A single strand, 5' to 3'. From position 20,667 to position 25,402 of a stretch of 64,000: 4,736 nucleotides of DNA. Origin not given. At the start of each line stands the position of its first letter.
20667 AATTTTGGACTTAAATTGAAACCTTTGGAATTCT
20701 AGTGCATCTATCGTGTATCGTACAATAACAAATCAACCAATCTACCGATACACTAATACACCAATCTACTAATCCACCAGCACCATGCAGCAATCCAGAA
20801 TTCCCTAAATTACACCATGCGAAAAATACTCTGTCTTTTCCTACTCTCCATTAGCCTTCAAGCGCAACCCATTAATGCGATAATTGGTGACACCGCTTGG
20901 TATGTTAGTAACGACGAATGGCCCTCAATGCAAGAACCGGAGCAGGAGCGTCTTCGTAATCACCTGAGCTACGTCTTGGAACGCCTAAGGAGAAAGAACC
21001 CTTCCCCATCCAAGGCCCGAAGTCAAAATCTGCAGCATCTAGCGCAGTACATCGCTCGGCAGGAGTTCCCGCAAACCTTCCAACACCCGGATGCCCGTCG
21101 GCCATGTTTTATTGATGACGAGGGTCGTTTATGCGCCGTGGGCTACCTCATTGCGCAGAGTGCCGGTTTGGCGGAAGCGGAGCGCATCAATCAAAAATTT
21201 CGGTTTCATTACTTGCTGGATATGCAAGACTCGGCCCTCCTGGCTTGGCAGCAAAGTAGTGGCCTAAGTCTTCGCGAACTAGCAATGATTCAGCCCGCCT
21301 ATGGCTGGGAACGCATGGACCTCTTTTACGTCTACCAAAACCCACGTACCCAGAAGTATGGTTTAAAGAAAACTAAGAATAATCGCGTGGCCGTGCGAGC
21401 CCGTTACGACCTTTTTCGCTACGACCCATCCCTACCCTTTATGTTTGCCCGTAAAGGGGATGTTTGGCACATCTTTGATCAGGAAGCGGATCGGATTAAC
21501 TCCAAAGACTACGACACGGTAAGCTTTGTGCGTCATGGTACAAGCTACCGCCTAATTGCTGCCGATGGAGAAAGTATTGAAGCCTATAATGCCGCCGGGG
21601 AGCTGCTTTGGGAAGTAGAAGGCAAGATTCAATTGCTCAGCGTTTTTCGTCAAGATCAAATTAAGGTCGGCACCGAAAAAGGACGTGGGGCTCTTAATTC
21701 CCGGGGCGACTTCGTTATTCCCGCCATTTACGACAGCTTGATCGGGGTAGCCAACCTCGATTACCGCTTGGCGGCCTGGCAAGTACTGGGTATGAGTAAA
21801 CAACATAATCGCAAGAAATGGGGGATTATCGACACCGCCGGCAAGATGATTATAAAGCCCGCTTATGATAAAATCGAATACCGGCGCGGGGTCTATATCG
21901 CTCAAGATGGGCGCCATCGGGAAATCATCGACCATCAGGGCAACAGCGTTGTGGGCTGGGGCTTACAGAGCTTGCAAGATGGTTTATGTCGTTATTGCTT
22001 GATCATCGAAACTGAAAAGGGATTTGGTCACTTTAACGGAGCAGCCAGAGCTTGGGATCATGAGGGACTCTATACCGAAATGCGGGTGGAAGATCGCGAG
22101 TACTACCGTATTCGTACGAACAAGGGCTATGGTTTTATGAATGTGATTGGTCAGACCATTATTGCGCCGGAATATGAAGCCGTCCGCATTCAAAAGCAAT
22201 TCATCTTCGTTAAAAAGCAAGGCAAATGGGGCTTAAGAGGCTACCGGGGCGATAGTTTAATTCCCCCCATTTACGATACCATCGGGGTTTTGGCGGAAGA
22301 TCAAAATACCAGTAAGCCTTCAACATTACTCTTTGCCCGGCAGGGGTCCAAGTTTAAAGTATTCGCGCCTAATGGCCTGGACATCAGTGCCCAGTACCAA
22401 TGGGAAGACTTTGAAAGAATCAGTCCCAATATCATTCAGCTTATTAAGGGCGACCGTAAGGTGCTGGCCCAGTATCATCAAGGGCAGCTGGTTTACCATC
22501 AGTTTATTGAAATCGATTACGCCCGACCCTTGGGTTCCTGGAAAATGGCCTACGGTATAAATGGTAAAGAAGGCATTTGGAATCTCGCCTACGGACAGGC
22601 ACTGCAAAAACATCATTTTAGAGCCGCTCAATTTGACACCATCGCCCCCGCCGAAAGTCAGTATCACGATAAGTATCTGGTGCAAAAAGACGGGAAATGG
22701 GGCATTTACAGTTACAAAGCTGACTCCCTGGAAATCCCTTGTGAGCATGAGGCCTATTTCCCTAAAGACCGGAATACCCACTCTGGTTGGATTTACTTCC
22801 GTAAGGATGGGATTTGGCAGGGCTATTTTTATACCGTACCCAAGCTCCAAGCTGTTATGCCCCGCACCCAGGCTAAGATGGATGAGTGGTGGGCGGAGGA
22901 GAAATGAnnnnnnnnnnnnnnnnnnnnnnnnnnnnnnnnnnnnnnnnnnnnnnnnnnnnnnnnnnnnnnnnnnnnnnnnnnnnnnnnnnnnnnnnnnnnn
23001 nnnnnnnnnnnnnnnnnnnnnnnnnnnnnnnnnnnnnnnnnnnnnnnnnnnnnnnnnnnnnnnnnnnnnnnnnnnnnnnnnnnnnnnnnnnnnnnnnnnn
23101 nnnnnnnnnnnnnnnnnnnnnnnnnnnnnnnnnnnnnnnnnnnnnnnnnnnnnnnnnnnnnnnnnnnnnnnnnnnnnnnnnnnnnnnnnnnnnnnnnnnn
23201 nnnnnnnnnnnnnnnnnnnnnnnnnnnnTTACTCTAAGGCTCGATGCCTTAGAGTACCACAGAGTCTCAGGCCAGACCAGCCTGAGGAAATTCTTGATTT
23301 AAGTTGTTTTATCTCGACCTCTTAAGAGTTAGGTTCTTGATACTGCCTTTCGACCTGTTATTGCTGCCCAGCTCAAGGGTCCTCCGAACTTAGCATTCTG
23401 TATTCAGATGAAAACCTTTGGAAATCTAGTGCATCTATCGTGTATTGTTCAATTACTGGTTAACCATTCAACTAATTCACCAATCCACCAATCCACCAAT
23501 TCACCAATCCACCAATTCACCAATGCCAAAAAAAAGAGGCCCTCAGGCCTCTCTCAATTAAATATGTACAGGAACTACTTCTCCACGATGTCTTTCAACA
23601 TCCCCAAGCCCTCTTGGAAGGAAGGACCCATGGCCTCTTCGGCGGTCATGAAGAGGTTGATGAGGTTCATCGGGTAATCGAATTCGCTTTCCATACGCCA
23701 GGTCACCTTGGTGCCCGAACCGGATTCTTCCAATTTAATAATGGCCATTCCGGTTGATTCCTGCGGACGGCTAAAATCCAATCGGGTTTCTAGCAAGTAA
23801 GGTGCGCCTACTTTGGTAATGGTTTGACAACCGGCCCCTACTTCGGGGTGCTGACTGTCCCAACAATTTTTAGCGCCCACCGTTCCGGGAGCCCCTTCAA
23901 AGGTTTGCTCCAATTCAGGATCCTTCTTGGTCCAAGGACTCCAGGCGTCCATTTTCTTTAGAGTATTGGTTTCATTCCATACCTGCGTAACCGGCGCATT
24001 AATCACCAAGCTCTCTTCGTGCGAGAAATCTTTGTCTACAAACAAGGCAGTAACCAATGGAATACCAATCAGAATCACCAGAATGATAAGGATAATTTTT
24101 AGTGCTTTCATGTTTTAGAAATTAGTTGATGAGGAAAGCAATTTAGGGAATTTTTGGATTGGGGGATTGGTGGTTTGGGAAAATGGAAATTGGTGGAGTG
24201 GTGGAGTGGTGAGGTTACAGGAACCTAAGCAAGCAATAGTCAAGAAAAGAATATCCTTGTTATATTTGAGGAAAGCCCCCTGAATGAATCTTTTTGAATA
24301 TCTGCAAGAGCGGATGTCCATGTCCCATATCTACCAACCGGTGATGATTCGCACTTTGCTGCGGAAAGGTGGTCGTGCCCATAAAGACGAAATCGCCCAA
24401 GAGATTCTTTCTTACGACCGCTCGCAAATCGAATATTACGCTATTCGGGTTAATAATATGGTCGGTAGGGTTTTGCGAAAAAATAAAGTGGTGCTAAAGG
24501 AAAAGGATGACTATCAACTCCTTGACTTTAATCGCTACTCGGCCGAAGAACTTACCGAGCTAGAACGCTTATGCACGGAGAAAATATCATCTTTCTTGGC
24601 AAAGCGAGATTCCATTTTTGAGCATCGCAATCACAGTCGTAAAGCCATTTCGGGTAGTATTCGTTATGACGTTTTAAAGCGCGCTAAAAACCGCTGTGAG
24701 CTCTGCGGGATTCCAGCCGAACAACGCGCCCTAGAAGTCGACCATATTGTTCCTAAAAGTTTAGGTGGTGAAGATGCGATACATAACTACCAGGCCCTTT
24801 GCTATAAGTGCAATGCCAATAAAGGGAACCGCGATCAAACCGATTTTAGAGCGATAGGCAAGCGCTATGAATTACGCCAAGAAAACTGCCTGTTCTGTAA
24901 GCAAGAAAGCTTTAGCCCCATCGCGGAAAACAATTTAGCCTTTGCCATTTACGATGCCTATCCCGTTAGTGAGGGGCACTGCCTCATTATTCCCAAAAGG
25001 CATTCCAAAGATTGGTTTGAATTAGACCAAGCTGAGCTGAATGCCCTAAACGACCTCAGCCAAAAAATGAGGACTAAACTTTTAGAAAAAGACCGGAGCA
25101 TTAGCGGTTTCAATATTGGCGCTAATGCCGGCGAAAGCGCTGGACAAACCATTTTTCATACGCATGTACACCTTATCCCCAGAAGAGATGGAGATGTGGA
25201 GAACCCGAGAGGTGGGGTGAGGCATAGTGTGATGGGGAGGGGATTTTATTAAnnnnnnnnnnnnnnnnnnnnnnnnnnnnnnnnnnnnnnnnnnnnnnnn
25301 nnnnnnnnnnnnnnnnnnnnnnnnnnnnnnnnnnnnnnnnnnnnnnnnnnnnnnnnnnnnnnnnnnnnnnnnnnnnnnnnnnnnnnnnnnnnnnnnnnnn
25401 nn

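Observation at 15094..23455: Family of nested, modular non-coding elements (Russian-doll REP/MITE mosaics)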

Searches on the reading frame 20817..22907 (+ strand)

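Call 17: search_protein_families(library=pfam, proteins=[window:20817-22907:+])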
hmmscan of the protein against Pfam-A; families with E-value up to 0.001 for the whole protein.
window:20817-22907:+ (696 aa): 1 family
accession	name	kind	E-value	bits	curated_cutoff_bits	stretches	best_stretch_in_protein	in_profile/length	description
PF14903.11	WG_beta_rep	-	2.6e-16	59.7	25.6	2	335-363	1-30/35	WG containing repeat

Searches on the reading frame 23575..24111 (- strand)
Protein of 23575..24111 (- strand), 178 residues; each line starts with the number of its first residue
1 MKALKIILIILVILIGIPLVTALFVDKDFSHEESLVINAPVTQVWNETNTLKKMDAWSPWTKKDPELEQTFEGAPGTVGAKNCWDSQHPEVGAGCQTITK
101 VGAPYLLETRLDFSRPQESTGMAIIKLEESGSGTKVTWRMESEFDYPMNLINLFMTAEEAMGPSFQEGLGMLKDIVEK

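Call 17: search_protein_families(library=pfam, proteins=[window:23575-24111:-])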
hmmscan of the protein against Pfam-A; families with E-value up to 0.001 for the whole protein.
window:23575-24111:- (178 aa): 1 family
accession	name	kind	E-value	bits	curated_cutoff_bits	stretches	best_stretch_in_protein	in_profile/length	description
PF10604.15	Polyketide_cyc2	-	2.1e-10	41.5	27.4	1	32-177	5-142/142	Polyketide cyclase / dehydrase and lipid transport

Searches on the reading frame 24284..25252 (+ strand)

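Call 17: search_protein_families(library=pfam, proteins=[window:24284-25252:+])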
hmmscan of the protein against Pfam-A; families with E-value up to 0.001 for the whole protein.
window:24284-25252:+ (322 aa): 6 families
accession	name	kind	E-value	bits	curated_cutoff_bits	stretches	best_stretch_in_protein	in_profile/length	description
PF01230.28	HIT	-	2.2e-19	70.3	21.5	1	213-302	9-97/98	HIT domain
PF01844.29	HNH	-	1.7e-13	50.9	21.4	1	138-183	1-47/47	HNH endonuclease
PF14279.12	HNH_5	-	4.1e-13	49.5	27.5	1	138-185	1-48/56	HNH endonuclease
PF11969.13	DcpS_C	-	1.7e-09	38.6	24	1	202-298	2-100/114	Scavenger mRNA decapping enzyme C-term binding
PF13395.12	HNH_4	-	0.0001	22.7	22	1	148-183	16-51/54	HNH endonuclease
PF04677.20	CwfJ_C_1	-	0.00034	20.9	21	0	193-299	5-108/122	Protein similar to CwfJ C-terminus 1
